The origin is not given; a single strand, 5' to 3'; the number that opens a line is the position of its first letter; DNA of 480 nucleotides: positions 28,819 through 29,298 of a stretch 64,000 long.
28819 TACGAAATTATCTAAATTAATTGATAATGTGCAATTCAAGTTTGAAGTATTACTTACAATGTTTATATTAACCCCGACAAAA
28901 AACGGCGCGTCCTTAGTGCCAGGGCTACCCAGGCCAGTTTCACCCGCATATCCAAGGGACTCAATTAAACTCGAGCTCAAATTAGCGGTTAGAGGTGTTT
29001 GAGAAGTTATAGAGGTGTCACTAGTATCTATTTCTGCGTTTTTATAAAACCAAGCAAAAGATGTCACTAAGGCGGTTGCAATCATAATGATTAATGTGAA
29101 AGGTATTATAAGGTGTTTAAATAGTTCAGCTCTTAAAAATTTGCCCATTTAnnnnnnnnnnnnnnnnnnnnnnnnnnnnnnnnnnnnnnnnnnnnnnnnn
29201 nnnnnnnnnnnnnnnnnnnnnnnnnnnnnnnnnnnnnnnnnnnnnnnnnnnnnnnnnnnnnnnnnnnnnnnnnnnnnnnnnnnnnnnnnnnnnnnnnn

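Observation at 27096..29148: Three small secreted proteins with TasA/camelysin-class signal motifs, translationally coupled to the 4,735-aa gene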

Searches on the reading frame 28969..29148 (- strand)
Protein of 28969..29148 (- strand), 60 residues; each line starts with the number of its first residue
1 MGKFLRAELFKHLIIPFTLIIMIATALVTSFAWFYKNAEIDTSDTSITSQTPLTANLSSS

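Call 85: search_protein_families(library=ncbifam, alignment_id=A9, max_evalue=10)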
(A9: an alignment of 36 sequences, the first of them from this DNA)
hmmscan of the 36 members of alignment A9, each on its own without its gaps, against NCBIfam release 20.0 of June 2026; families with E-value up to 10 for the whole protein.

A. member 1, seq(60 aa): 0 families

B. families by the number of members that match (of 36 scanned): 62 families (the first 25 are shown)
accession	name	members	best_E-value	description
NF005435.1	PRK07021.1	7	0.0046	flagellar basal body-associated protein FliL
TIGR04088.1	cognate_SipW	7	0.0069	SipW-dependent-type signal peptide-containing protein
TIGR04361.1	TrbK_Ti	6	0.014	entry exclusion protein TrbK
NF042931.1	SAG1386_EF1546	4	0.0068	SAG1386/EF1546 family surface-associated protein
TIGR04313.1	aro_clust_Mycop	3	0.0087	aromatic motif membrane protein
NF004285.1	PRK05696.1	3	0.02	flagellar basal body-associated protein FliL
NF051431.1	Rv0361_Cterm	2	0.018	Rv0361 family membrane protein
NF047991.1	RP671aFamTckup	2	0.038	RP671a family tick cell line-upregulated protein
NF041742.1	WGxxGxxG_fam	2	0.05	WGxxGxxG family protein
NF047378.1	photo_II_Psb35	2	0.052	photosystem II assembly protein Psb35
NF053819.1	EF0750_LPXTG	2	0.065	EF2685/EF0750 family sortase-dependent surface protein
NF003683.0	PRK05305.2-3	2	0.091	phosphatidylserine decarboxylase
NF040668.1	regulator_TseB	2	0.13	cell wall elongation/penicillin-binding protein regulator TseB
NF047847.2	SS_mature_LptM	2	0.15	LPS translocon maturation chaperone LptM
NF011343.0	PRK14760.1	2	0.23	protein YoaJ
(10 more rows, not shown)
